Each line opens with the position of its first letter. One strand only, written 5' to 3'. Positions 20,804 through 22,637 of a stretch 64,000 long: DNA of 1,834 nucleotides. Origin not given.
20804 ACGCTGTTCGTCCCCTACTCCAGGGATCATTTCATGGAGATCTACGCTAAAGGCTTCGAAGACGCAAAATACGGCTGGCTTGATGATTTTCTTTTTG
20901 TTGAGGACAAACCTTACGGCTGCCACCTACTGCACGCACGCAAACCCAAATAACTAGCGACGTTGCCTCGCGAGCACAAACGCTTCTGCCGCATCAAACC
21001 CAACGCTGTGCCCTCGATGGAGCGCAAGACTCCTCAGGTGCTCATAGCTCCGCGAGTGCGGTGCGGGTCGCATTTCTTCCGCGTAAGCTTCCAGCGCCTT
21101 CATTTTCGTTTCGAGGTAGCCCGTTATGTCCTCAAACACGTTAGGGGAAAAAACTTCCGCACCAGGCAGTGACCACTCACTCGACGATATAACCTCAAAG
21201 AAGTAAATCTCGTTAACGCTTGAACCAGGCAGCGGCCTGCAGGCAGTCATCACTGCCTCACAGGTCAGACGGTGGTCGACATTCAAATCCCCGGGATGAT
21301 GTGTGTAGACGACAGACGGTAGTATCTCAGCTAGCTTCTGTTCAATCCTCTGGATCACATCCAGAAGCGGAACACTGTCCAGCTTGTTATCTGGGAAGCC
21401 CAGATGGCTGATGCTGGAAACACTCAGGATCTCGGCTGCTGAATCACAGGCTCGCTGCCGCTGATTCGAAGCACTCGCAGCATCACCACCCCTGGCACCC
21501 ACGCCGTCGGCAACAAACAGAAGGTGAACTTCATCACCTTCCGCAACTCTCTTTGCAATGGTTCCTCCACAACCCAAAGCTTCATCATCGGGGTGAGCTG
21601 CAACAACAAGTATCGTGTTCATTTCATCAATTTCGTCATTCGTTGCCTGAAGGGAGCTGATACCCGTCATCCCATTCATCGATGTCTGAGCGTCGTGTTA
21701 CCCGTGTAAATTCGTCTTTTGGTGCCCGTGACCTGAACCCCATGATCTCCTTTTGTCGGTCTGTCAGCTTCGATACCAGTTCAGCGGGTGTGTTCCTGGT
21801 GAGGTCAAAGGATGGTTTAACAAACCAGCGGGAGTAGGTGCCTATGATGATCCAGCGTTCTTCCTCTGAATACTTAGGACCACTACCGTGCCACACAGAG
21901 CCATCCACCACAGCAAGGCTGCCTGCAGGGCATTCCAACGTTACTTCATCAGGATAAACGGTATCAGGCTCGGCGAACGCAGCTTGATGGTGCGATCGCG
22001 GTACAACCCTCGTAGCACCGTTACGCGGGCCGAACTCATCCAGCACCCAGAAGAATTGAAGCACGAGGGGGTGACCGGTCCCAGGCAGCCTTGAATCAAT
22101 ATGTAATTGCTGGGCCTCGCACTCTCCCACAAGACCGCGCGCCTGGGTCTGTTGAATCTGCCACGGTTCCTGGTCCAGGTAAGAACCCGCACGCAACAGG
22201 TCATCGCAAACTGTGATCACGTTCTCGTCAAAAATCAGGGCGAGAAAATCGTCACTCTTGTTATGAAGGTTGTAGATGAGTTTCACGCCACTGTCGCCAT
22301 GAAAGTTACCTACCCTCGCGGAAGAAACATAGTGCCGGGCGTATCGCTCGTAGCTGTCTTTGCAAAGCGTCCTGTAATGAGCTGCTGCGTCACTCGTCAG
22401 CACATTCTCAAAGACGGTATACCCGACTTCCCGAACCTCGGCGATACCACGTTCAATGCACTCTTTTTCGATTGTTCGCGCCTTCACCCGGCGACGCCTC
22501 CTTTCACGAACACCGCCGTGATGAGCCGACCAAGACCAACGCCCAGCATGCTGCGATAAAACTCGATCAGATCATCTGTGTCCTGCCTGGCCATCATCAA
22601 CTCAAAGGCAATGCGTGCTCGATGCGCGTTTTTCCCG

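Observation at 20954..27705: Pseudaminic-acid N-acyl and side-chain remodelling set: PIG-L deacetylase, PhyH dioxygenase, methyltransferase, two different formyltransferase-like proteins and WbqC wrapped around pseG and pseI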

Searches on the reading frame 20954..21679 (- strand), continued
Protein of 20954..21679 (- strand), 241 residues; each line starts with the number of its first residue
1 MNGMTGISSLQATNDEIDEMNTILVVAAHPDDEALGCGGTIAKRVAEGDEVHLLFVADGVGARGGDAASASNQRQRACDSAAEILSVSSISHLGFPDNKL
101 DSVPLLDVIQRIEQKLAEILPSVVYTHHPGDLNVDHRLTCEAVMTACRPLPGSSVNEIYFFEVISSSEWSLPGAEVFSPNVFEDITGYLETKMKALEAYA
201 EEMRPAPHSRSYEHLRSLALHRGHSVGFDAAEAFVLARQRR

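Call 96: get_annotated_region(hit=H26, flank=10000)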
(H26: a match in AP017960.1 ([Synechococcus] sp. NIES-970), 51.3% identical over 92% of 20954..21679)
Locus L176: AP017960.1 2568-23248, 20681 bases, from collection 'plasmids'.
description: Synechococcus sp. NIES-970 plasmid plasmid1 DNA, complete sequence
organism: [Synechococcus] sp. NIES-970 (NCBI taxid 1827144)
taxonomy: Bacteria; Cyanobacteriota; Cyanophyceae; Chroococcales; Geminocystaceae; Picosynechococcus; [Synechococcus] sp. NIES-970
host: -; source: -; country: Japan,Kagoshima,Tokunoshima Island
typing (MOB-suite, as given by PLSDB): non-mobilizable
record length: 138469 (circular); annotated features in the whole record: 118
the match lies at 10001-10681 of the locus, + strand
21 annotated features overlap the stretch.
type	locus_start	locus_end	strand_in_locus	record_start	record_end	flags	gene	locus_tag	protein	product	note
CDS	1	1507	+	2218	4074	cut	-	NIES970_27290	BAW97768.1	ATP-binding protein of molybdate ABC transporter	-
CDS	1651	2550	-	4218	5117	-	-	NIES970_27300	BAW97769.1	integrase/recombinase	-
CDS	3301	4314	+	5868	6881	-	-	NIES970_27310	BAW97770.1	capsular polysaccharide biosynthesis protein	-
CDS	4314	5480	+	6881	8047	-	-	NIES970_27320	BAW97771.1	DegT/DnrJ/EryC1/StrS aminotransferase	-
CDS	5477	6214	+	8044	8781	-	-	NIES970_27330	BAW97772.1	acylneuraminate cytidylyltransferase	-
CDS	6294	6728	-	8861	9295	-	-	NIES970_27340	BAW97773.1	hypothetical protein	-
CDS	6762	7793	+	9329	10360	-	-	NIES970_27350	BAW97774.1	glycosyltransferase family 28 protein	-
CDS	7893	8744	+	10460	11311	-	-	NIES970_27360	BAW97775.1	hypothetical protein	-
CDS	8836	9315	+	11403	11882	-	-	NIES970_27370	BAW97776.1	surface polysaccharide biosynthesis protein, transferase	-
CDS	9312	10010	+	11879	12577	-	-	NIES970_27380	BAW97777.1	methionyl-tRNA formyltransferase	-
CDS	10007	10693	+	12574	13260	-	-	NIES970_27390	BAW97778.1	LmbE-like protein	-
CDS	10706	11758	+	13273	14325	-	-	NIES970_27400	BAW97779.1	N-acetylneuraminic acid synthase domain-containing protein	-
CDS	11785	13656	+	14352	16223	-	-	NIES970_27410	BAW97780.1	ABC-type multidrug/protein/lipid transport system, ATPase component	-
CDS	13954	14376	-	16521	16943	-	-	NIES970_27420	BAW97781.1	putative nucleic-acid-binding protein, contains PIN domain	-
CDS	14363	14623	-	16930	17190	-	-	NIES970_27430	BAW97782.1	transcriptional regulator, AbrB family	-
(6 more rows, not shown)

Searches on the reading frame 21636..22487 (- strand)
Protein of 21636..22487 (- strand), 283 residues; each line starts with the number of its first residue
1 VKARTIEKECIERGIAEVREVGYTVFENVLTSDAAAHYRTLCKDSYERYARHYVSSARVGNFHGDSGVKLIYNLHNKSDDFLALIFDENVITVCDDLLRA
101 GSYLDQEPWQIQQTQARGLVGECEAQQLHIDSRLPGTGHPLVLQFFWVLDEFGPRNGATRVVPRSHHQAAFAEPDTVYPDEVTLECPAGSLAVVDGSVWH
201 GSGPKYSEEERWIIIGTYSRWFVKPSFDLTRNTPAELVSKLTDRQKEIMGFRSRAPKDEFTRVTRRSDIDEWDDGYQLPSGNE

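Call 4: search_protein_families(library=pfam, proteins=[window:21636-22487:-], max_evalue=0.01)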
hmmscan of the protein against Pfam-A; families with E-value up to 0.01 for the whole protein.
window:21636-22487:- (283 aa): 1 family
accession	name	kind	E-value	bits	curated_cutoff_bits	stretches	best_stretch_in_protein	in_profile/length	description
PF05721.19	PhyH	-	1.1e-16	62.2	22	1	19-211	2-211/213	Phytanoyl-CoA dioxygenase (PhyH)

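Call 5: search_protein_families(library=ncbifam, proteins=[window:21636-22487:-], max_evalue=0.01)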
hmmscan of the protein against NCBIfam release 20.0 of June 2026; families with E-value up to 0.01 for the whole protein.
window:21636-22487:- (283 aa): 1 family
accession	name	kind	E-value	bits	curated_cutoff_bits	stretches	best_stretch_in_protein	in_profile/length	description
TIGR02408.1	ectoine_ThpD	equivalog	0.0025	17.2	336.5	1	18-168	25-171/277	ectoine hydroxylase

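Call 53: find_homologous_proteins(query=window:21636-22487:-, max_evalue=0.00001)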
Query window:21636-22487:- (283 aa): 180 proteins with E <= 0.00001 among 885 candidates; the best 120 are listed.
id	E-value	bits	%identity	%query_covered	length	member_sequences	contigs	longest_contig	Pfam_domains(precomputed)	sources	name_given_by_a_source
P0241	1.3e-193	660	100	100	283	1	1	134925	PF05721.20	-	-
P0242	2.6e-115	403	62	99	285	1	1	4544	PF05721.20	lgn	-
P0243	1.5e-95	338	54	100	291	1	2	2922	PF05721.20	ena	-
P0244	4.6e-83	297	46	99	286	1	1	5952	PF05721.20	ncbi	ncbi:MAG: phytanoyl-CoA dioxygenase family protein [Pseudomonadota bacterium]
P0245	3.1e-78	281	48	100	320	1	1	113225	PF05721.20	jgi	-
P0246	6.6e-77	277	47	96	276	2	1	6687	PF05721.20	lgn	-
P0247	4.5e-73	264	46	95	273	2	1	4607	PF05721.20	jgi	jgi:ectoine hydroxylase-related dioxygenase (phytanoyl-CoA dioxygenase family)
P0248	1.8e-68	249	48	94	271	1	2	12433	PF05721.20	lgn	-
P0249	2.3e-67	245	46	94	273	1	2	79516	PF05721.20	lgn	-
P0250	8.9e-67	243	42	98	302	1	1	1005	PF05721.20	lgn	-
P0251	1.0e-65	240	43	93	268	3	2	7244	PF05721.20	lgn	-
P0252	1.6e-65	239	43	94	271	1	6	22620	PF05721.20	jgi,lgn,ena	-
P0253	4.2e-65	238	40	95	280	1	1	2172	PF05721.20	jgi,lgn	jgi:ectoine hydroxylase-related dioxygenase (phytanoyl-CoA dioxygenase family)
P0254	7.1e-65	237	44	93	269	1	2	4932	PF05721.20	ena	-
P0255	4.0e-64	235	41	94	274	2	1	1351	PF05721.20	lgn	-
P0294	1.9e-59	219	41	92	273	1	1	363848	PF05721.20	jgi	jgi:ectoine hydroxylase-related dioxygenase (phytanoyl-CoA dioxygenase family)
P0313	8.0e-58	214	40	91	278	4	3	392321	PF05721.20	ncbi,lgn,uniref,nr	ncbi:phytanoyl-CoA dioxygenase family protein [Rheinheimera baltica]|uniref:phytanoyl-CoA dioxygenas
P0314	9.7e-58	214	38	91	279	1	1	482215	PF05721.20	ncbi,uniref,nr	ncbi:phytanoyl-CoA dioxygenase family protein [Shewanella sp. ULN5]|uniref:phytanoyl-CoA dioxygenase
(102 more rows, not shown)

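Call 54: find_encoding_contigs(protein=P0245, flank=9000, max_places=1)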
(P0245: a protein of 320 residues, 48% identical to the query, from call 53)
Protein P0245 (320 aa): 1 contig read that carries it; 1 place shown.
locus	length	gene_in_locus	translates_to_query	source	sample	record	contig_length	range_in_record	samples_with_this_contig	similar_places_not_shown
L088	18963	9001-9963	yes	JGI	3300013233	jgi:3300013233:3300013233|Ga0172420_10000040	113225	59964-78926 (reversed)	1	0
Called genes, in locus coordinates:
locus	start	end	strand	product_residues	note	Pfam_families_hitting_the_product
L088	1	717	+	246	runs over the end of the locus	PF00460:Flg_bb_rod, PF22692:LlgE_F_G_D1, PF06429:Flg_bbr_C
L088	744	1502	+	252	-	PF00460:Flg_bb_rod, PF22692:LlgE_F_G_D1, PF06429:Flg_bbr_C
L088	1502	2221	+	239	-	PF08666:SAF, PF13144:ChapFlgA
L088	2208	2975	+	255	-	PF02107:FlgH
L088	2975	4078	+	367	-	PF02119:FlgI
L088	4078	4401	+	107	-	PF10135:Rod-binding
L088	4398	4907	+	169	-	PF05130:FlgN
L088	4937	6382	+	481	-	PF22638:FlgK_D1, PF06429:Flg_bbr_C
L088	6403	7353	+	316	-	PF00669:Flagellin_N, PF00700:Flagellin_C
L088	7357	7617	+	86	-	PF02599:CsrA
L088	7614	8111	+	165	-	PF02623:FliW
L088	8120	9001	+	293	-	PF13489:Methyltransf_23, PF08241:Methyltransf_11, PF08242:Methyltransf_12, PF13649:Methyltransf_25 (weak)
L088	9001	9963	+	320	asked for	PF05721:PhyH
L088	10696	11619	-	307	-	PF13527:Acetyltransf_9 (weak)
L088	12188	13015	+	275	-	PF00669:Flagellin_N, PF00700:Flagellin_C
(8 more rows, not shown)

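Call 55: find_encoding_contigs(protein=P0314, flank=9000, max_places=1)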
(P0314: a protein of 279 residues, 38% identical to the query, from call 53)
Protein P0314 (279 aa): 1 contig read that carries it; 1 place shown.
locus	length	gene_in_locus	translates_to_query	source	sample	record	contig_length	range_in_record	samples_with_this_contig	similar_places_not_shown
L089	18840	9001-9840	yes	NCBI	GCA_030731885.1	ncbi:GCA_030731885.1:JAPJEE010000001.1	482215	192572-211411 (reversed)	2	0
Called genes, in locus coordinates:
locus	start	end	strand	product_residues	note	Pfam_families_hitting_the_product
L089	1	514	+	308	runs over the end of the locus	PF13505:OMP_b-brl (faint), PF03797:Autotransporter (faint), PF19783:DUF6268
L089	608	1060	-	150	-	PF02169:LPP20 (weak)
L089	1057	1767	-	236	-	PF17680:FlgO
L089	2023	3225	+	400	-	PF16548:FlgT_N, PF16539:FlgT_M, PF16538:FlgT_C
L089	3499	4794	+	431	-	PF01973:MptE-like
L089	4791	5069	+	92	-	PF26154:DUF8042 (faint)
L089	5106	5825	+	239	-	PF02348:CTP_transf_3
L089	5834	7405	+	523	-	PF00583:Acetyltransf_1, PF13302:Acetyltransf_3, PF13420:Acetyltransf_4 (weak)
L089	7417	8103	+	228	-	PF08889:WbqC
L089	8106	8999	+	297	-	PF08003:Methyltransf_9 (weak), PF13489:Methyltransf_23, PF07021:MetW, PF13649:Methyltransf_25, PF13847:Methyltransf_31, PF08241:Methyltransf_11, PF08242:Methyltransf_12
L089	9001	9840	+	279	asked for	PF05721:PhyH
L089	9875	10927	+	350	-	PF03102:NeuB, PF08666:SAF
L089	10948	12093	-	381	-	PF00155:Aminotran_1_2, PF01041:DegT_DnrJ_EryC1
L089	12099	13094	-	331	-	PF00106:adh_short (faint), PF01073:3Beta_HSD, PF01370:Epimerase, PF02719:Polysacc_synt_2, PF04321:RmlD_sub_bind, PF05368:NmrA (weak), PF13460:NAD_binding_10, PF16363:GDP_Man_Dehyd, +1 more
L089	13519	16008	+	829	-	PF01973:MptE-like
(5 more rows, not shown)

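Call 56: find_encoding_contigs(protein=P0242, flank=5000, max_places=1)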
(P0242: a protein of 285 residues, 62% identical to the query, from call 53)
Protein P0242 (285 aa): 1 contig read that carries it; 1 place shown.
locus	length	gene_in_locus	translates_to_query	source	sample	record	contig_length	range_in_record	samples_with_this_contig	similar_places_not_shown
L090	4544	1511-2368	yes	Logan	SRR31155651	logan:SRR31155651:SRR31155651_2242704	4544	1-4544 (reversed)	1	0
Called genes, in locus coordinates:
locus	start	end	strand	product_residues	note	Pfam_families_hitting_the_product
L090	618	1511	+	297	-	PF13489:Methyltransf_23, PF13847:Methyltransf_31 (weak), PF08241:Methyltransf_11, PF08242:Methyltransf_12, PF13649:Methyltransf_25 (weak)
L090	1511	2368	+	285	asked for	PF05721:PhyH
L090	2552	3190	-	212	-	PF08889:WbqC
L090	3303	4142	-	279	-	PF00551:Formyl_trans_N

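Call 57: find_encoding_contigs(protein=P0313, flank=9000, max_places=1)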
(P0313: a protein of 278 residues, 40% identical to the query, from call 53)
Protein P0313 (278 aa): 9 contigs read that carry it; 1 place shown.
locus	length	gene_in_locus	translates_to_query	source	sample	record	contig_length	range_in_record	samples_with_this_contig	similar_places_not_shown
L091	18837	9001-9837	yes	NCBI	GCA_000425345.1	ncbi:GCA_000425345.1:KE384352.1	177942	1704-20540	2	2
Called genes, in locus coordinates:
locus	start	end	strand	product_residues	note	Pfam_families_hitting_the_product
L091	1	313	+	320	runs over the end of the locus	PF00669:Flagellin_N, PF00700:Flagellin_C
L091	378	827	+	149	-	PF03646:FlaG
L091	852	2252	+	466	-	PF02465:FliD_N, PF07196:Flagellin_IN, PF07195:FliD_C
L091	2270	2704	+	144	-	PF02561:FliS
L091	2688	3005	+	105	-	-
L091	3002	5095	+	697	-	PF20157:Maf_flag10_N, PF01973:MptE-like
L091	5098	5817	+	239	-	PF02348:CTP_transf_3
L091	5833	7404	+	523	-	PF13302:Acetyltransf_3 (weak), PF13420:Acetyltransf_4 (weak), PF00583:Acetyltransf_1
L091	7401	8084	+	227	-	PF08889:WbqC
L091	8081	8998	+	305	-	PF13489:Methyltransf_23, PF07021:MetW, PF08003:Methyltransf_9 (weak), PF08241:Methyltransf_11, PF08242:Methyltransf_12, PF13649:Methyltransf_25, PF13847:Methyltransf_31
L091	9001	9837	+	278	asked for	PF05721:PhyH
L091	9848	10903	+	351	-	PF03102:NeuB, PF08666:SAF (weak)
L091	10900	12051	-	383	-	PF00155:Aminotran_1_2, PF01041:DegT_DnrJ_EryC1, PF01212:Beta_elim_lyase (weak)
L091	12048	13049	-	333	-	PF00106:adh_short (weak), PF01073:3Beta_HSD, PF01370:Epimerase, PF02719:Polysacc_synt_2, PF04321:RmlD_sub_bind, PF07993:NAD_binding_4 (faint), PF13460:NAD_binding_10, PF16363:GDP_Man_Dehyd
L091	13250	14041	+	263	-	PF00669:Flagellin_N, PF00700:Flagellin_C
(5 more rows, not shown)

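Call 58: find_encoding_contigs(protein=P0294, flank=9000, max_places=1)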
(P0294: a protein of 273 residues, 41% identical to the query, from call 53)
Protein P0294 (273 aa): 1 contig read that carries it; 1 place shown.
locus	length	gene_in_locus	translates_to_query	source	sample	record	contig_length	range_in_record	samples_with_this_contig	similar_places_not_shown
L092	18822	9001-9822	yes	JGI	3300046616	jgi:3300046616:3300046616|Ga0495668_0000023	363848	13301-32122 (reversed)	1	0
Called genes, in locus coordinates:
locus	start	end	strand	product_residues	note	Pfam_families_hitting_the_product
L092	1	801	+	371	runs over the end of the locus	PF01073:3Beta_HSD, PF01370:Epimerase, PF02719:Polysacc_synt_2, PF04321:RmlD_sub_bind, PF16363:GDP_Man_Dehyd, PF07993:NAD_binding_4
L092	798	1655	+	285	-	PF00483:NTP_transferase, PF12804:NTP_transf_3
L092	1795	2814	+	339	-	PF00106:adh_short (weak), PF01073:3Beta_HSD, PF01370:Epimerase, PF02719:Polysacc_synt_2, PF04321:RmlD_sub_bind, PF07993:NAD_binding_4 (faint), PF16363:GDP_Man_Dehyd, PF13460:NAD_binding_10 (weak), +1 more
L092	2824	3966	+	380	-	PF01041:DegT_DnrJ_EryC1, PF00155:Aminotran_1_2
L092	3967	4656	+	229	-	PF02348:CTP_transf_3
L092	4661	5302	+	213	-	PF00117:GATase, PF01174:SNO (faint), PF07722:Peptidase_C26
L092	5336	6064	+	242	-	PF00977:His_biosynth, PF02581:TMP-TENI (faint), PF01207:Dus (faint), PF03060:NMO (faint)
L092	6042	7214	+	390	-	PF02540:NAD_synthase (weak), PF02568:ThiI (weak), PF03054:tRNA_Me_trans (weak), PF06508:QueC (weak)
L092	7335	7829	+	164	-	PF13420:Acetyltransf_4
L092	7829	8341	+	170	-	PF13302:Acetyltransf_3, PF13420:Acetyltransf_4, PF13523:Acetyltransf_8 (faint), PF00583:Acetyltransf_1, PF13508:Acetyltransf_7 (weak)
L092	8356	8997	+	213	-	PF08889:WbqC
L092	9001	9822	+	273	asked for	PF05721:PhyH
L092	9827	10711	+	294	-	PF13489:Methyltransf_23, PF07021:MetW (weak), PF13847:Methyltransf_31 (weak), PF08241:Methyltransf_11, PF08242:Methyltransf_12 (weak), PF13649:Methyltransf_25 (weak)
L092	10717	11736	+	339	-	PF03102:NeuB, PF08666:SAF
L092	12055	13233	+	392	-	-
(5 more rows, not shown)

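Call 63: find_related_loci(query=A3, collection=metagenome_contigs, flank=8000)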
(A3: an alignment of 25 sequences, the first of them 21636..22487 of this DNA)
Query A3 (283 aa) in metagenome_contigs; peptide patterns used: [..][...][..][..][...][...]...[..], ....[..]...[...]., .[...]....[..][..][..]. (x = any residue, [..] = any of these).
510 stretches matched a pattern; 424 encode a relative of the query (tblastn E <= 1e-3); the best 80 are kept; 80 distinct loci.
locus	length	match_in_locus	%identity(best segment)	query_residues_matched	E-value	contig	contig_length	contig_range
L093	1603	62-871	48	4-273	2e-89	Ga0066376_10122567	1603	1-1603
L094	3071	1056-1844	48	16-279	8e-74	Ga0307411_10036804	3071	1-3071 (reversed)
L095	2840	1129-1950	42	10-281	5e-74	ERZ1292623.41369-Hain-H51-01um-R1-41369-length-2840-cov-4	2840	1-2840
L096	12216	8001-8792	43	15-279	3e-73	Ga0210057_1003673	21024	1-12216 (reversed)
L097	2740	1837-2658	42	10-281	6e-73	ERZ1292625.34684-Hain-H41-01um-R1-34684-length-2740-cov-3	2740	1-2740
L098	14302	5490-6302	39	11-279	2e-70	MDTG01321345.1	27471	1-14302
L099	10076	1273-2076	38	15-280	5e-70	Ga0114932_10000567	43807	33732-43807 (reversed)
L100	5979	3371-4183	39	11-279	3e-69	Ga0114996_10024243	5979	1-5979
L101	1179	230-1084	39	4-283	1e-74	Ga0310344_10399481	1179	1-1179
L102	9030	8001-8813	38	11-279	3e-69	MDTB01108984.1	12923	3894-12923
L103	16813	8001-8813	39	11-279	2e-69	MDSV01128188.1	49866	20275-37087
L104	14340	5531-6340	39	11-279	4e-69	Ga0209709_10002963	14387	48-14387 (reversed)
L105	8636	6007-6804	41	17-280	2e-67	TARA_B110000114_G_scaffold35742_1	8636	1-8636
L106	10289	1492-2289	41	17-280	2e-67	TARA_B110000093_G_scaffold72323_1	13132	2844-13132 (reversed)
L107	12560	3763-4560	41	17-280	1e-67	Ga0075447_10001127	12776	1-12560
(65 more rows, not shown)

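Call 66: search_solved_structures(query=A3, max_evalue=0.01)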
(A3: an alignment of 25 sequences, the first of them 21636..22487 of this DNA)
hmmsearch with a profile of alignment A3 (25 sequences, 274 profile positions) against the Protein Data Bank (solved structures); distinct sequences matched with E-value up to 0.01: 54.
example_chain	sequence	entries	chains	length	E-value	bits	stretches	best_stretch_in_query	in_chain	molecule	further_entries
8zyb_E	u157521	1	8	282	1.7e-23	86.4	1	4-250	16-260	DhiD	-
7eyr_C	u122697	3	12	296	3.4e-16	62.5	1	5-247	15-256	2-oxoglutarate/Fe(II)-dependent dioxygenase SptF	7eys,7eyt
7eyw_C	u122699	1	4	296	4.7e-16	62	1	5-247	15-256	2-oxoglutarate/Fe(II)-dependent dioxygenase SptF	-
7eyu_B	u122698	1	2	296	4.7e-16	62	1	5-247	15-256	2-oxoglutarate/Fe(II)-dependent dioxygenase SptF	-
5ybt_A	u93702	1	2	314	1.8e-15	60.1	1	4-247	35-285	PrhA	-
5ybp_A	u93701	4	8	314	1.8e-15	60.1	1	4-247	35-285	PrhA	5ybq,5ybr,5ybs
5ybm_A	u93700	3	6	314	2.2e-15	59.8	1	4-247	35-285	PrhA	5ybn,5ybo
7fcb_C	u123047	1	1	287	4e-15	58.9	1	134-247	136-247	2-oxoglutarate/Fe(II)-dependent dioxygenase SptF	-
7vbq_A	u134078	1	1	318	6.4e-15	58.3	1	4-253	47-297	Fe(II)/(alpha)ketoglutarate-dependent dioxygenase TlxJ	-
9les_A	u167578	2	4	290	1e-14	57.6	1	92-251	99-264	Verruculogen synthase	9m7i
9ler_A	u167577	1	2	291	1e-14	57.6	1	92-251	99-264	Verruculogen synthase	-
7etk_A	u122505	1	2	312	1.3e-14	57.3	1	92-251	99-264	Verruculogen synthase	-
7etl_A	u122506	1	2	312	1.3e-14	57.3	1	92-251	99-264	Verruculogen synthase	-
4y5s_A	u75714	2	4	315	1.3e-14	57.3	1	92-251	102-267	Verruculogen synthase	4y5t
7wsb_A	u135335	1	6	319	1.3e-14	57.2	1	92-251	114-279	Verruculogen synthase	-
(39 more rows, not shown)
